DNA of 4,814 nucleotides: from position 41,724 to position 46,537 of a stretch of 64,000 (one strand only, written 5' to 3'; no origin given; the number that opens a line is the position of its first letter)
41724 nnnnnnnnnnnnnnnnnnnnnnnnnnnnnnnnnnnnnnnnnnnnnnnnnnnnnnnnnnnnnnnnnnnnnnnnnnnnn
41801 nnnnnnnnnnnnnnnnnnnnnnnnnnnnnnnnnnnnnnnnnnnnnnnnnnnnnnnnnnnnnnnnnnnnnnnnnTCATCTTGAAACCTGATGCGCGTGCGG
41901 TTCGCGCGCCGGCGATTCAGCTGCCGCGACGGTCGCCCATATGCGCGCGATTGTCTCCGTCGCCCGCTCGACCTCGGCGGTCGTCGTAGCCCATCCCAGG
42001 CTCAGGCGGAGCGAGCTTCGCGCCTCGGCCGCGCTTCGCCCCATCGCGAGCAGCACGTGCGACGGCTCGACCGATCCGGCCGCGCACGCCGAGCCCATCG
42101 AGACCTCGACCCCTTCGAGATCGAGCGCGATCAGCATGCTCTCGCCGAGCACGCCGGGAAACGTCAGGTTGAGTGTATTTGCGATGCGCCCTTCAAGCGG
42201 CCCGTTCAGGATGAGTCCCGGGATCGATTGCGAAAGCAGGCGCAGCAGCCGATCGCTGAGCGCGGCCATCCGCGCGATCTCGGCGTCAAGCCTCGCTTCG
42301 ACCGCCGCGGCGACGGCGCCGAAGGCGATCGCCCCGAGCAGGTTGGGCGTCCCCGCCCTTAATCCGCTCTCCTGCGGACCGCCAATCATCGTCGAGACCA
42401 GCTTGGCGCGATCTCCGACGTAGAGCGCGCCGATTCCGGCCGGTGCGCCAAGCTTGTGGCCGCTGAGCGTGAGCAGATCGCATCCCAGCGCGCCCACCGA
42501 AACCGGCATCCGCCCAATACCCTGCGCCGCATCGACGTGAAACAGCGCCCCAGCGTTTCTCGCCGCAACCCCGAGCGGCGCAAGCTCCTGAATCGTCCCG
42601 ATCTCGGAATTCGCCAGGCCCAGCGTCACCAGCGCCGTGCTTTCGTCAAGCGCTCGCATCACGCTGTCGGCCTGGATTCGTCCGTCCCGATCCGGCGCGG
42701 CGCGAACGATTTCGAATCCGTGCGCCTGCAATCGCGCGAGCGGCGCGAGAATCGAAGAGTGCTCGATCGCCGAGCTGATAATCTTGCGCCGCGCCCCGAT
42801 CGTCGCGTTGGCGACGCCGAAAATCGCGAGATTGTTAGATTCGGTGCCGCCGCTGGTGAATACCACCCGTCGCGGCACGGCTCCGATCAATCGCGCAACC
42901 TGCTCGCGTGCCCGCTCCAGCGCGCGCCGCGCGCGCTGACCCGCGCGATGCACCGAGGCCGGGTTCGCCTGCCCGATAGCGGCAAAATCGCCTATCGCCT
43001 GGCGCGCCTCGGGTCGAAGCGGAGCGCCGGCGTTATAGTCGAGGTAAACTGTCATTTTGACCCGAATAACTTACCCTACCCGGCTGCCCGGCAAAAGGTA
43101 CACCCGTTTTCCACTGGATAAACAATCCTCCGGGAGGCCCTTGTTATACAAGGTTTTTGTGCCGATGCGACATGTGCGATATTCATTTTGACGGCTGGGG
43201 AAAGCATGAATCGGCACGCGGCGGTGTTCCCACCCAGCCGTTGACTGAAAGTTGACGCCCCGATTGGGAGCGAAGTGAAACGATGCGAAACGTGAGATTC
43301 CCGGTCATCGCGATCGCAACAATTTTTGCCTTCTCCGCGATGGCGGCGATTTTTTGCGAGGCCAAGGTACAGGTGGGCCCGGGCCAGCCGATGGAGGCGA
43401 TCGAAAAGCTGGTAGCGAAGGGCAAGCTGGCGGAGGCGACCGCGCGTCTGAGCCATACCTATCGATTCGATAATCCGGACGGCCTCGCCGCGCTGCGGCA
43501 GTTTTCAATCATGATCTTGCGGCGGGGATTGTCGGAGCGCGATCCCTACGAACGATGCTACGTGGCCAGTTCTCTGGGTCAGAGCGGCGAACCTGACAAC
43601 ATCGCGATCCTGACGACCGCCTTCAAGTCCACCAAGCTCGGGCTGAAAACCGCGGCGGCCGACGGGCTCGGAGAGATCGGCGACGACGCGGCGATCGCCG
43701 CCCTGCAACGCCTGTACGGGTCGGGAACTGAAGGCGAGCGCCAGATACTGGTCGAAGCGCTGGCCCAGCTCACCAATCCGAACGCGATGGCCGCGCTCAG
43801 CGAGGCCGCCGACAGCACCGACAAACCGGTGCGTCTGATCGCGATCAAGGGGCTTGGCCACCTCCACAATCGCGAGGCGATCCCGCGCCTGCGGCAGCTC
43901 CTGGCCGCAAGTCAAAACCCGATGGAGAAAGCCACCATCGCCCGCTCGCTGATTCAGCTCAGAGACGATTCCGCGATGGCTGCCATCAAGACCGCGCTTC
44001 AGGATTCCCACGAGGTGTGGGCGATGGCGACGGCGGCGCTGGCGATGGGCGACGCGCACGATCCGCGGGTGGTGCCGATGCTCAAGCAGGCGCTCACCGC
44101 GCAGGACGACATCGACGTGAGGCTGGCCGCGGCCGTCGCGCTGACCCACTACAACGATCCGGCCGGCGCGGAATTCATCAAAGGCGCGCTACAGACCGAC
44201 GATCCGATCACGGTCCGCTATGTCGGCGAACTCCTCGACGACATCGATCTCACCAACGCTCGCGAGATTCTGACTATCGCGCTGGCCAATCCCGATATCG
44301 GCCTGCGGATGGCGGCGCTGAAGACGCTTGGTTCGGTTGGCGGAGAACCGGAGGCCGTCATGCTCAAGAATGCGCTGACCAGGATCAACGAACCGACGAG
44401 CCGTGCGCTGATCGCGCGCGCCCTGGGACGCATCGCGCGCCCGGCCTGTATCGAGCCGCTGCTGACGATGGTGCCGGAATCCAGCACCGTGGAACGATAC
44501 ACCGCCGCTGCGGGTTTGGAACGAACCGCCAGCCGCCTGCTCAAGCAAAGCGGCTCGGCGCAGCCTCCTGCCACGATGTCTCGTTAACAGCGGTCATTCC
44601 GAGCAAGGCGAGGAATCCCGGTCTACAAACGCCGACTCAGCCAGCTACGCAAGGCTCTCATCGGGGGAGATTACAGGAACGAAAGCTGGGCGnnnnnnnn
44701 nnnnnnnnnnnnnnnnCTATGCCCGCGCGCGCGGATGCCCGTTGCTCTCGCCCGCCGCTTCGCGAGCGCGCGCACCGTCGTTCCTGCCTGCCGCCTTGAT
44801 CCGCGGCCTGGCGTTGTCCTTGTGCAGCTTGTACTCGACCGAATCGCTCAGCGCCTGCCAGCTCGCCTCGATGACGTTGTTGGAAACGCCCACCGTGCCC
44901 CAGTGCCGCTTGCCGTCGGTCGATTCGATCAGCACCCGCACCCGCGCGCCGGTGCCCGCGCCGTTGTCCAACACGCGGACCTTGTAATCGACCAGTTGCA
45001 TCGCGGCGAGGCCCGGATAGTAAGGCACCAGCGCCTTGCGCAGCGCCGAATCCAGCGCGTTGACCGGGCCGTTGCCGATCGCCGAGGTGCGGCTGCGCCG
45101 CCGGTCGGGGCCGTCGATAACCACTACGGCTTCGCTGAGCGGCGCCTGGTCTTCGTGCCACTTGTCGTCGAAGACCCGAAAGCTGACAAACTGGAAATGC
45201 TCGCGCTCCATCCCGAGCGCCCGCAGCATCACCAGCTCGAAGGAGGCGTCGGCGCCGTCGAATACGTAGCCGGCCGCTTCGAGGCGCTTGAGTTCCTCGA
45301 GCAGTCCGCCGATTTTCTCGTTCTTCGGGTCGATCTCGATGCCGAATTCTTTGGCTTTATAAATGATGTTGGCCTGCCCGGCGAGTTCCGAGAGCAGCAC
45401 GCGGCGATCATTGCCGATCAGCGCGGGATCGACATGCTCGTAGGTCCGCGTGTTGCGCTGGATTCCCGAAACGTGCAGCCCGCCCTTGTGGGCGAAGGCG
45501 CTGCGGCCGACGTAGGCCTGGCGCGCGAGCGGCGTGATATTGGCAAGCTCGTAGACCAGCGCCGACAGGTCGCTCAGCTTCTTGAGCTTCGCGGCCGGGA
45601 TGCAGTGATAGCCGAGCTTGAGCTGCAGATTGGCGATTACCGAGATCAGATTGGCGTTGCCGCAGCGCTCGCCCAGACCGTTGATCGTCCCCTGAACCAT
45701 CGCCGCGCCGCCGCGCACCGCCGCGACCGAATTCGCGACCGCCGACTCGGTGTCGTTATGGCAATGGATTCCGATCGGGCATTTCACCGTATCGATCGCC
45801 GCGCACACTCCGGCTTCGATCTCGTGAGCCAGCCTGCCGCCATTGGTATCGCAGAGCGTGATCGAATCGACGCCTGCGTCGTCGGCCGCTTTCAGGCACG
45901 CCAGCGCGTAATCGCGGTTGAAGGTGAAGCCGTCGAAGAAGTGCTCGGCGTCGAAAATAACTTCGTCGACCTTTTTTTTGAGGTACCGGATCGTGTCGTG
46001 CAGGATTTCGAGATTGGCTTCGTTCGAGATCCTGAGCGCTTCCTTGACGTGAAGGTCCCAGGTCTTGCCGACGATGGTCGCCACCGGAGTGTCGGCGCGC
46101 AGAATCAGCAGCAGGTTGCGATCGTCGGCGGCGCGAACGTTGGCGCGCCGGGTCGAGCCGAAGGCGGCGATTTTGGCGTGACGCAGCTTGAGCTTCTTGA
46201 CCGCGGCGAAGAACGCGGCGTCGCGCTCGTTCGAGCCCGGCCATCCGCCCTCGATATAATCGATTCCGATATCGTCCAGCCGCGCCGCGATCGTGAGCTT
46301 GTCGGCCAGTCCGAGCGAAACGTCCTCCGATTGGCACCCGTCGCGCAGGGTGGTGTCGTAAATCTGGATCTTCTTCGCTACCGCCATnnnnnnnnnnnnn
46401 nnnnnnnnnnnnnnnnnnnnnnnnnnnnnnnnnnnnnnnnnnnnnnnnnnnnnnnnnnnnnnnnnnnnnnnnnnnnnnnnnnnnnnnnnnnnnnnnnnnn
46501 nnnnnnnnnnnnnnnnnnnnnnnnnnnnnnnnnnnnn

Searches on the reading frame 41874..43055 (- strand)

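Call 39: search_protein_families(library=pfam, proteins=[window:41874-43055:-], max_evalue=0.0001)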
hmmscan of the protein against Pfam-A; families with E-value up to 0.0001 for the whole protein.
window:41874-43055:- (393 aa): 1 family
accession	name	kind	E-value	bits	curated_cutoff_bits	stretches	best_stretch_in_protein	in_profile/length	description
PF00266.25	Aminotran_5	-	1.6e-73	248.2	21.5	1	3-364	1-370/371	Aminotransferase class-V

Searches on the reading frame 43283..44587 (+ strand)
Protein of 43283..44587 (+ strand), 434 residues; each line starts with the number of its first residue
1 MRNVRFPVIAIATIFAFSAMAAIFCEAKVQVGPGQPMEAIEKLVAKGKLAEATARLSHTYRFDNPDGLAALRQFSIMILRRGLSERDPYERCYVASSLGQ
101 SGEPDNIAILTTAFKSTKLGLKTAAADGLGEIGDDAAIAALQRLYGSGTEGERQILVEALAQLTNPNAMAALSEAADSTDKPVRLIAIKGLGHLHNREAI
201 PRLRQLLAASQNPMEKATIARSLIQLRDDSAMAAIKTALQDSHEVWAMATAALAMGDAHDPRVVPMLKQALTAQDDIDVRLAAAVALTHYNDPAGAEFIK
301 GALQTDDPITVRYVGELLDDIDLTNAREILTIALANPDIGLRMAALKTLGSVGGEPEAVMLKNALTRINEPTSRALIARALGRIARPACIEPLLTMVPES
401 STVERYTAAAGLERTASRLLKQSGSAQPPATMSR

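Call 40: search_protein_families(library=pfam, proteins=[window:43283-44587:+], max_evalue=0.0001)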
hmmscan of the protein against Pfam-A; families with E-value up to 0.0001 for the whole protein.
window:43283-44587:+ (434 aa): 4 families
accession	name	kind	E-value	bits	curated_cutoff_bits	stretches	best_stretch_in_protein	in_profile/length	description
PF13646.12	HEAT_2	-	4.9e-38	129.7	27.7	3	82-161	7-88/88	HEAT repeats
PF03130.22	HEAT_PBS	-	1.8e-20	71.5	20.9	0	123-144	3-24/27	PBS lyase HEAT-like repeat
PF11838.14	ERAP1_C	-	5.1e-06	26.6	38.2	0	301-412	136-242/318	ERAP1-like C-terminal domain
PF02985.28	HEAT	-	1.9e-05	24.9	23.5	0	263-288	1-25/31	HEAT repeat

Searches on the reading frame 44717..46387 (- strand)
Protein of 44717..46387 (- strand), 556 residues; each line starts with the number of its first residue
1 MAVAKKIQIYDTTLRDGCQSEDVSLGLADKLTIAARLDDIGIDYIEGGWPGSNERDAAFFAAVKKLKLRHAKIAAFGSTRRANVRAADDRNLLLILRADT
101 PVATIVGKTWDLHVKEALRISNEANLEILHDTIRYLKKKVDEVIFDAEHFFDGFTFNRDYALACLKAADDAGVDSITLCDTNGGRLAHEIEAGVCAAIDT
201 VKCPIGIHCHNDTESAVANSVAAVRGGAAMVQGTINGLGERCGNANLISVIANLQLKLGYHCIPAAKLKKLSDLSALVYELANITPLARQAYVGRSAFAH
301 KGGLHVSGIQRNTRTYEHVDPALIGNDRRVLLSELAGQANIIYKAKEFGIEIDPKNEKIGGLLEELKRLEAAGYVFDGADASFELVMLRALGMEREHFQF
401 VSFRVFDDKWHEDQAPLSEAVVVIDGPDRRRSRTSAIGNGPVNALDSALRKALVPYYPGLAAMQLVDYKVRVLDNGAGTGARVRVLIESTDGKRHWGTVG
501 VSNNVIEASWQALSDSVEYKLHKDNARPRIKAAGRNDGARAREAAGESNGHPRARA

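Call 40: search_protein_families(library=pfam, proteins=[window:44717-46387:-], max_evalue=0.0001)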
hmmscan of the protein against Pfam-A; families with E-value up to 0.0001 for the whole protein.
window:44717-46387:- (556 aa): 3 families
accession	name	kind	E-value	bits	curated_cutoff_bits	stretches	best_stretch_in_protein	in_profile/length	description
PF00682.25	HMGL-like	-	1.5e-46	159.3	29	1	6-278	1-260/260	HMGL-like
PF08502.15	LeuA_dimer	-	9.2e-24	84.3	24.9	1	379-520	3-130/131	LeuA allosteric (dimerisation) domain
PF22617.1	HCS_D2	-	5.8e-14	52.7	27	1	293-369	2-77/82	Homocitrate synthase post-HMGL domain-like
